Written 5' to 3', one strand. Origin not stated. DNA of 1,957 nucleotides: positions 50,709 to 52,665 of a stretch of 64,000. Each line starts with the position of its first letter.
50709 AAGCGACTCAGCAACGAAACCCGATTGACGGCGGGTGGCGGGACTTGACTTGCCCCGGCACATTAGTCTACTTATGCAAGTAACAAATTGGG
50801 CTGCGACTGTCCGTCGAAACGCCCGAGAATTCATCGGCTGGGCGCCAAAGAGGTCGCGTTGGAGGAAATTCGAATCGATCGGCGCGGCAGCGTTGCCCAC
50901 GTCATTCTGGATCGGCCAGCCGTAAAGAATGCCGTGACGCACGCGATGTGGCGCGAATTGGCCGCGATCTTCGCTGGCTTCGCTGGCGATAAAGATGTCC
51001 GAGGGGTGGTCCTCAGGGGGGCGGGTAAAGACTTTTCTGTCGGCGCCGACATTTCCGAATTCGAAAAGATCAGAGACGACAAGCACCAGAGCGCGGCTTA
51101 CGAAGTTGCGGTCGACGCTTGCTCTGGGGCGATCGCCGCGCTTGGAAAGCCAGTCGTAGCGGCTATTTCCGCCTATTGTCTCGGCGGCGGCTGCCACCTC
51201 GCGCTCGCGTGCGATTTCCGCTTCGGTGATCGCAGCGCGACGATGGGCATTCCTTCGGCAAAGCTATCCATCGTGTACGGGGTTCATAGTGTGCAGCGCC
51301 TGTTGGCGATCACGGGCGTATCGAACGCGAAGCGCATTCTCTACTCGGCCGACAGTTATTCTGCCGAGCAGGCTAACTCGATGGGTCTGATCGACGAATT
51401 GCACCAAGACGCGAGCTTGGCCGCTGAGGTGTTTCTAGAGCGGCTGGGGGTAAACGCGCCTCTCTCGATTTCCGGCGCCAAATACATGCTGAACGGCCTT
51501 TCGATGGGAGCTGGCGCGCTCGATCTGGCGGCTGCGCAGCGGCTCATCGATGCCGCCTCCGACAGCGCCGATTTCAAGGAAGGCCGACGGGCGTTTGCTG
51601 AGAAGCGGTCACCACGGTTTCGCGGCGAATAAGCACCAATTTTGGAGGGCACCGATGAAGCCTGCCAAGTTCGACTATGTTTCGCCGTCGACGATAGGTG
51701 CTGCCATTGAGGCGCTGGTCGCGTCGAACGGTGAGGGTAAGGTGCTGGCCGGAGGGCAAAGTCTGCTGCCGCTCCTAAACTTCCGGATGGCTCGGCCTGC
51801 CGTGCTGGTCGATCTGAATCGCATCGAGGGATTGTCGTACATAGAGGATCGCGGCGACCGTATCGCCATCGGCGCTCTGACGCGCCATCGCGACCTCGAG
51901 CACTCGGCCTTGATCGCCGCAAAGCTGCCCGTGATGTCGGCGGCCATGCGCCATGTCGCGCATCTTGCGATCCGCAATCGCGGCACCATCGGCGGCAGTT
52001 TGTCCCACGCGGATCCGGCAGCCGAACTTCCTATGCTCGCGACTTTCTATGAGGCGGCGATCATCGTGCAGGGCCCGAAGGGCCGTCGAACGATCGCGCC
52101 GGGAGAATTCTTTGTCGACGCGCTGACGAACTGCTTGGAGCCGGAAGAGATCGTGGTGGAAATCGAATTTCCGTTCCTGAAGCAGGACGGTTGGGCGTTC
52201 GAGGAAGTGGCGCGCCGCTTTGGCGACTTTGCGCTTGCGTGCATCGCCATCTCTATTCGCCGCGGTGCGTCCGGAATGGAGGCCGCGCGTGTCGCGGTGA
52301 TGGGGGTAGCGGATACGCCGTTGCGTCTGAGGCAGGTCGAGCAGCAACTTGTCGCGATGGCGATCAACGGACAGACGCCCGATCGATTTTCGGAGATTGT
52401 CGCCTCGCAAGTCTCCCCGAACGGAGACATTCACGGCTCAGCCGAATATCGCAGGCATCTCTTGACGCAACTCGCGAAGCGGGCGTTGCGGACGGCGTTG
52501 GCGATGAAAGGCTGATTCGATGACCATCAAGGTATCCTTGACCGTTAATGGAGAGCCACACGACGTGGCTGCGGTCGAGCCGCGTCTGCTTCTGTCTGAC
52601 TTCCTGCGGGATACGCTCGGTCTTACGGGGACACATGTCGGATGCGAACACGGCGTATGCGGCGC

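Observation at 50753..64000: Two co-regulated operons joining a CoxMSL-type Mo hydroxylase, an embedded lactonase and a full 4-hydroxyacid-to-3-oxoacyl-CoA enzyme set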

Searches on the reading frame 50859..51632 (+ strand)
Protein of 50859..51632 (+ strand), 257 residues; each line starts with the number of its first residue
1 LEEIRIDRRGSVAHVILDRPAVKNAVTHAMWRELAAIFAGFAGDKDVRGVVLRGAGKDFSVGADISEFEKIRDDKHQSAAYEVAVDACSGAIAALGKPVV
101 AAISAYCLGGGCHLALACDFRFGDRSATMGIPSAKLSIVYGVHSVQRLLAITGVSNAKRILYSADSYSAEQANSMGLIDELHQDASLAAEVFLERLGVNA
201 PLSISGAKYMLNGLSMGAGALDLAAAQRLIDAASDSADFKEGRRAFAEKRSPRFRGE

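Call 5: search_protein_families(library=pfam, proteins=[window:50859-51632:+])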
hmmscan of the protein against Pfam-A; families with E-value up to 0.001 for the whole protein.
window:50859-51632:+ (257 aa): 2 families
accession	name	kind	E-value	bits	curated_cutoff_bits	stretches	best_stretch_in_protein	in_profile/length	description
PF00378.25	ECH_1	-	2.6e-45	155.2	27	1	9-256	3-250/251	Enoyl-CoA hydratase/isomerase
PF16113.10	ECH_2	-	1.6e-17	64.4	27.2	1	13-138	2-129/335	Enoyl-CoA hydratase/isomerase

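Call 8: search_protein_families(library=ncbifam, proteins=[window:50859-51632:+], max_evalue=0.00001)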
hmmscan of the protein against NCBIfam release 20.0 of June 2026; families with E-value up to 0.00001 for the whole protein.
window:50859-51632:+ (257 aa): 72 families (the best 25 are shown)
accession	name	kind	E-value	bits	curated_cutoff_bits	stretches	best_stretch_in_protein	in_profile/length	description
NF004781.0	PRK06127.1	subfamily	2.4e-73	247.1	291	1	3-256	12-268/269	enoyl-CoA hydratase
NF004796.0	PRK06144.1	subfamily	8.2e-55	186.1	272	1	2-256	8-261/262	enoyl-CoA hydratase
NF051848.1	EnCoAHydtEchA19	equivalog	4.3e-45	154.3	400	1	4-256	2-257/258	enoyl-CoA hydratase EchA19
NF005891.0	PRK07854.1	equivalog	1.3e-42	146.1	237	1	5-256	3-242/243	enoyl-CoA hydratase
NF004794.0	PRK06142.1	equivalog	1.4e-42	146.2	308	1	3-256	7-272/273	crotonase/enoyl-CoA hydratase family protein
NF004475.0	PRK05809.1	subfamily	2.3e-42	145.3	394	1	3-255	5-258/260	short-chain-enoyl-CoA hydratase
NF007239.0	PRK09674.1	equivalog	1.3e-41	142.7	371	1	4-256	6-256/257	2,3-dehydroadipyl-CoA hydratase PaaF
NF005802.0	PRK07657.1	equivalog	2e-41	142.3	363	1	10-257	12-260/260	enoyl-CoA hydratase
NF042430.2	EnCoAhydt_DpgD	equivalog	4.3e-40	137.8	400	1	7-256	2-257/258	enoyl-CoA-hydratase DpgD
NF006007.0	PRK08138.1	subfamily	4.1e-39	134.5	355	1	10-256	16-260/261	enoyl-CoA hydratase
NF005803.0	PRK07658.1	equivalog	7.2e-39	133.7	313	1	1-256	1-256/257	enoyl-CoA hydratase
NF006100.0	PRK08252.1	subfamily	2.9e-36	125.4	282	1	2-257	3-254/254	crotonase/enoyl-CoA hydratase family protein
NF004517.0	PRK05862.1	equivalog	5.9e-35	121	396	1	2-255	4-255/257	enoyl-CoA hydratase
NF006566.0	PRK09076.1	subfamily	7.2e-35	120.8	286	1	1-255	4-258/260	enoyl-CoA hydratase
NF005126.0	PRK06563.1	subfamily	1.1e-33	116.8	261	1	2-256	7-262/263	crotonase/enoyl-CoA hydratase family protein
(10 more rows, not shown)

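Call 46: search_solved_structures(query=window:50859-51632:+, max_evalue=1e-25)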
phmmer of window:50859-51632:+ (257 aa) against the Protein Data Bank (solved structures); distinct sequences matched with E-value up to 1e-25: 28.
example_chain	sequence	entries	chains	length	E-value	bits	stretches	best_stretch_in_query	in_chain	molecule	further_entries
4wcz_A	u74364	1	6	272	7.6e-37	130.6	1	4-254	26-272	Enoyl-CoA hydratase/isomerase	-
4olq_A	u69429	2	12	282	1.6e-36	129.5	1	4-254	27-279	Enoyl-CoA hydratase/isomerase family protein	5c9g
4k2n_A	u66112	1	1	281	5.8e-36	127.7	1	4-256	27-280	Enoyl-CoA hydratase/carnithine racemase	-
8uja_B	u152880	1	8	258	5.3e-35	124.6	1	4-254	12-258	T33-fn10: engineered enoyl-CoA hydratase/isomerase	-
9qwv_A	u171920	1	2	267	4.3e-33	118.3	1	5-255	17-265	Enoyl-CoA hydratase, mitochondrial, putative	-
5jbw_A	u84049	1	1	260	7.6e-32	114.3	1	1-256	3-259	3-hydroxybutyryl-CoA dehydratase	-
5jbx_A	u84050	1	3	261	7.7e-32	114.2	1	1-256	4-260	3-hydroxybutyryl-CoA dehydratase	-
4mou_A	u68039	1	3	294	1.2e-31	113.6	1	11-255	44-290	Enoyl-CoA hydratase/isomerase family protein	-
4fzw_A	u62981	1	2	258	2.3e-31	112.7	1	1-256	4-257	2,3-dehydroadipyl-CoA hydratase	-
5z7r_A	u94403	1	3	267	3.7e-31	112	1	4-251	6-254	Short-chain-enoyl-CoA hydratase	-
3kqf_A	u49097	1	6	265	6.7e-31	111.2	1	11-257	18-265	Enoyl-CoA hydratase/isomerase family protein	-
5zai_A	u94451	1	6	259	8.6e-31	110.8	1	2-256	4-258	3-hydroxypropionyl-coenzyme A dehydratase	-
3rsi_A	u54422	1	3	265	1.4e-27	100.4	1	3-256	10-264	Putative enoyl-CoA hydratase/isomerase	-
7eum_C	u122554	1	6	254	4.4e-27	98.7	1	12-212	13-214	Enoyl-CoA hydratase/isomerase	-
9ula_A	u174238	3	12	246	4.6e-27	98.6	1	12-212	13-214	Enoyl-CoA hydratase/isomerase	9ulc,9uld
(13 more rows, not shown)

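Call 58: search_dna_similar(query=window:50859-51632:+, collection=plasmids, mode=protein, max_rows=60, max_evalue=1e-25)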
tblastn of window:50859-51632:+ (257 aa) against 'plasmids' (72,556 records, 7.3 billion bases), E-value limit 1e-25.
Records with a match: 191; places in all: 207; records where one place covers at least 80% of the query: 189.
Best place of each record, by identity: 60-80% 4; <60% 187.
By first word of the organism name: Rhizobium 20; Rhodococcus 19; Cupriavidus 12; Azospirillum 10; Bradyrhizobium 8; Paraburkholderia 8; Sulfitobacter 8; Caballeronia 8; Sinorhizobium 7; Sphingobium 6; and 52 more.
By predicted mobility (MOB-suite, as given by PLSDB): non-mobilizable 118; conjugative 42; mobilizable 31.
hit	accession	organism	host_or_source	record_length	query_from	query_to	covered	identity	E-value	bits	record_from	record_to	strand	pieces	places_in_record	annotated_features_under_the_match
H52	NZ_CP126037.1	Bradyrhizobium elkanii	Glycine max,soybean,root nodule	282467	1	256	100%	75.8%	7e-122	389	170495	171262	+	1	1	enoyl-CoA hydratase-related protein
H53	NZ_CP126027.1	Bradyrhizobium elkanii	Glycine max,soybean,root nodule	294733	1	256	100%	75.8%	7e-122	389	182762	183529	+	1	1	enoyl-CoA hydratase-related protein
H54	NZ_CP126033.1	Bradyrhizobium elkanii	Glycine max,soybean,root nodule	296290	1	256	100%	75.8%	7e-122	389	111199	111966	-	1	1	enoyl-CoA hydratase-related protein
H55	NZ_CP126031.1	Bradyrhizobium elkanii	Glycine max,soybean,root nodule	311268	1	256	100%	75.8%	7e-122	389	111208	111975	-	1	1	enoyl-CoA hydratase-related protein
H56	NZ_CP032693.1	Rhizobium sp. CCGE532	Phaseolus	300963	1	256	100%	54.1%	2e-79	267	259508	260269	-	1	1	enoyl-CoA hydratase-related protein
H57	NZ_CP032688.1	Rhizobium sp. CCGE531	Phaseolus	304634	1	256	100%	54.1%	2e-79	267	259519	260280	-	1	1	enoyl-CoA hydratase-related protein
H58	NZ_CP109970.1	Agrobacterium salinitolerans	-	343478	1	256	100%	53.9%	2e-81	273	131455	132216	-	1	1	enoyl-CoA hydratase-related protein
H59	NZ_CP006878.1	Rhizobium gallicum bv. gallicum R602sp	Phaseolus vulgaris,whole ...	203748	1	256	100%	53.7%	6e-79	265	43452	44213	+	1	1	enoyl-CoA hydratase-related protein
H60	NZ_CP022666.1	Rhizobium leguminosarum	single cell,root nodules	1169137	1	256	100%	53.7%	3e-78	263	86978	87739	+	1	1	record has no annotation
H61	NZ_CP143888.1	Agrobacterium deltaense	Cell culture,Plant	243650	1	256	100%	53.5%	4e-77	260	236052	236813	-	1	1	enoyl-CoA hydratase-related protein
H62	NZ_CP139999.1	Agrobacterium tumefaciens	-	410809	1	256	100%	52.7%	6e-76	257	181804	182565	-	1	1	enoyl-CoA hydratase-related protein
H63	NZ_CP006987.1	Rhizobium etli bv. mimosae str. IE4771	Phaseolus vulgaris,whole organism,nodule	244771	1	256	100%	52.5%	4e-78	263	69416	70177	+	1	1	enoyl-CoA hydratase-related protein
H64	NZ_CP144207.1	Sinorhizobium chiapasense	mixed culture,rhizosphere soil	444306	1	257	100%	51.8%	2e-75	255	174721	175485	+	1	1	enoyl-CoA hydratase-related protein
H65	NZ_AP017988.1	Aminobacter sp. SS-2016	Lotus japoicus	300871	10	257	96%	53.2%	5e-78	263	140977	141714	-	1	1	enoyl-CoA hydratase-related protein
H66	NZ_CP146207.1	Sinorhizobium meliloti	-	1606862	1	257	100%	51.0%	3e-74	252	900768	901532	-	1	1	none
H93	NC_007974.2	Cupriavidus metallidurans CH34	-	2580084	6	257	98%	37.6%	2e-49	181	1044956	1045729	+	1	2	none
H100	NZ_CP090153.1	Roseivivax marinus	Bathymodiolus marisindicus,single cell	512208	1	256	100%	35.9%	6e-46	171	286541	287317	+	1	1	enoyl-CoA hydratase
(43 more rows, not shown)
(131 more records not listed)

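Call 68: get_annotated_region(hit=H93, flank=9000)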
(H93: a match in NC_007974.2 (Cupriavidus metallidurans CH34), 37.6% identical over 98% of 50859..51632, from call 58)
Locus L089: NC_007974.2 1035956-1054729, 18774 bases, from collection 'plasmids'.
description: Cupriavidus metallidurans CH34 megaplasmid, complete sequence
organism: Cupriavidus metallidurans CH34 (NCBI taxid 266264)
taxonomy: Bacteria; Pseudomonadota; Betaproteobacteria; Burkholderiales; Burkholderiaceae; Cupriavidus; Cupriavidus metallidurans; Cupriavidus metallidurans CH34
host: -; source: -; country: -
typing (MOB-suite, as given by PLSDB): mobilizable; replicon rep_cluster_104,rep_cluster_1581,rep_cluster_80; relaxase MOBP,MOBP
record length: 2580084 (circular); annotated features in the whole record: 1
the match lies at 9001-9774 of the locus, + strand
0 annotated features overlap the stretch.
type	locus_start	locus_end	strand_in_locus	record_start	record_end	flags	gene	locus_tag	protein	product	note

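Call 69: get_annotated_region(hit=H100, flank=9000)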
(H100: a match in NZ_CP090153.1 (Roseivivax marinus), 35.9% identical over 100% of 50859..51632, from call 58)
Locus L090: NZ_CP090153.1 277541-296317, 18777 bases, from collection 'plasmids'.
description: Roseivivax marinus strain TCYB24 plasmid unnamed1, complete sequence
organism: Roseivivax marinus (NCBI taxid 1379903)
taxonomy: Bacteria; Pseudomonadota; Alphaproteobacteria; Rhodobacterales; Roseobacteraceae; Roseivivax; Roseivivax marinus
host: -; source: Bathymodiolus marisindicus,single cell; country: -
typing (MOB-suite, as given by PLSDB): non-mobilizable
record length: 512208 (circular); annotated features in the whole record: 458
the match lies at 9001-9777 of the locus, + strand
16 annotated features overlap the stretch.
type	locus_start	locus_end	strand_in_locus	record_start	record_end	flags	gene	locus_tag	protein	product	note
CDS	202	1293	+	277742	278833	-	-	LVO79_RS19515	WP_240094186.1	efflux RND transporter periplasmic adaptor subunit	GO:0006810 - transport [Evidence IEA]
CDS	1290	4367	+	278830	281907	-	-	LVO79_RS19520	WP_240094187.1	efflux RND transporter permease subunit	-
CDS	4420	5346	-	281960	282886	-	-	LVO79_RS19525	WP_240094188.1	dihydrodipicolinate synthase family protein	GO:0009436 - glyoxylate catabolic process [Evidence IEA]; GO:0071704 - organic substance metabolic process [Evidence ...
CDS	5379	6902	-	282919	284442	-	-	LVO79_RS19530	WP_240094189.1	malonyl-CoA synthase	-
CDS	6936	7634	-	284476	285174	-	-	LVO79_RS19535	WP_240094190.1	GntR family transcriptional regulator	-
CDS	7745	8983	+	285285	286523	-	-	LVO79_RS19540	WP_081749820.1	CoA transferase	-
CDS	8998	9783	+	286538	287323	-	-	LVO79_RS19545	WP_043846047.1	enoyl-CoA hydratase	-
CDS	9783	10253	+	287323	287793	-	-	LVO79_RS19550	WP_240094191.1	PaaI family thioesterase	-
CDS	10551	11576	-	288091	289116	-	-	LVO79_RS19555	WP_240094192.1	Ldh family oxidoreductase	-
CDS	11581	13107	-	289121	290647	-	-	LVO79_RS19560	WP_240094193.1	tripartite tricarboxylate transporter permease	-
CDS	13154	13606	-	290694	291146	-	-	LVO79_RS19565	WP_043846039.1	tripartite tricarboxylate transporter TctB family protein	-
CDS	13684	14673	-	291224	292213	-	-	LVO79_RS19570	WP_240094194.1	tripartite tricarboxylate transporter substrate-binding protein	-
CDS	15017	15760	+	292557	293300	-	-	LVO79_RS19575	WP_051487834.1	SDR family oxidoreductase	-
CDS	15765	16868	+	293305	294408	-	-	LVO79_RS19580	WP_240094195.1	AbrB family transcriptional regulator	-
CDS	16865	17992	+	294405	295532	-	-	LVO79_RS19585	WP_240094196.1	enolase C-terminal domain-like protein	-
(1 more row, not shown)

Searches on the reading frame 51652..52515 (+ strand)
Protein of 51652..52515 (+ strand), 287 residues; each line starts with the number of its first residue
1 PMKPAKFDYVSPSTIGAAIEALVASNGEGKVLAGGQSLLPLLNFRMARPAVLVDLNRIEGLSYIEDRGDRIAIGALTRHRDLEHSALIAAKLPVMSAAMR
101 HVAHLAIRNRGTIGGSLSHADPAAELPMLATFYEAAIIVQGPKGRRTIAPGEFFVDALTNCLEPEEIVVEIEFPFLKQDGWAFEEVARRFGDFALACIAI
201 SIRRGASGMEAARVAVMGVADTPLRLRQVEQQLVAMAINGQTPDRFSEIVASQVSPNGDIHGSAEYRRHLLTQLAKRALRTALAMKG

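Call 5: search_protein_families(library=pfam, proteins=[window:51652-52515:+])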
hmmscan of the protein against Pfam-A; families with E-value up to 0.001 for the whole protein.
window:51652-52515:+ (287 aa): 2 families
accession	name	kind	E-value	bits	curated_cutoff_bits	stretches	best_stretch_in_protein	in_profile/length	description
PF00941.27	FAD_binding_5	-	3.7e-43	147.7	27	1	6-175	2-169/170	FAD binding domain in molybdopterin dehydrogenase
PF03450.22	CO_deh_flav_C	-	5.2e-20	71.9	25.5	1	181-281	1-101/102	CO dehydrogenase flavoprotein C-terminal domain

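Call 8: search_protein_families(library=ncbifam, proteins=[window:51652-52515:+], max_evalue=0.00001)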
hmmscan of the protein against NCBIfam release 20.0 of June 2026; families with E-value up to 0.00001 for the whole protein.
window:51652-52515:+ (287 aa): 8 families
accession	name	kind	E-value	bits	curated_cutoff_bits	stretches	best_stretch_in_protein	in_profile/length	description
NF041019.1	glyceraldDH_beta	equivalog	1.8e-79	266.9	350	1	2-281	1-279/280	glyceraldehyde dehydrogenase subunit beta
NF043083.1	XdhB_XDHase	equivalog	1.8e-35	122.5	310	1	9-285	7-286/289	xanthine dehydrogenase subunit XdhB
NF007427.0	PRK09971.1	equivalog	9.2e-34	117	287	1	9-285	7-286/292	xanthine dehydrogenase FAD-binding subunit XdhB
TIGR03195.1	4hydrxCoA_B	equivalog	6.8e-32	110.8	404.55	2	6-118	4-115/321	4-hydroxybenzoyl-CoA reductase subunit beta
TIGR02963.1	xanthine_xdhA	equivalog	2.5e-29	102.3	467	1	10-277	196-463/468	xanthine dehydrogenase small subunit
TIGR03199.1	pucC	equivalog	9.6e-20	71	306.05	1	47-271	36-258/264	xanthine dehydrogenase subunit C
TIGR03312.1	Se_sel_red_FAD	hypoth_equivalog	1.4e-13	50.6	241.5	1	9-270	4-238/257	molybdopterin-dependent oxidoreductase FAD-binding subunit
TIGR02969.1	mam_aldehyde_ox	subfamily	1.4e-07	29.4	1912.3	1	7-272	237-516/1330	aldehyde oxidase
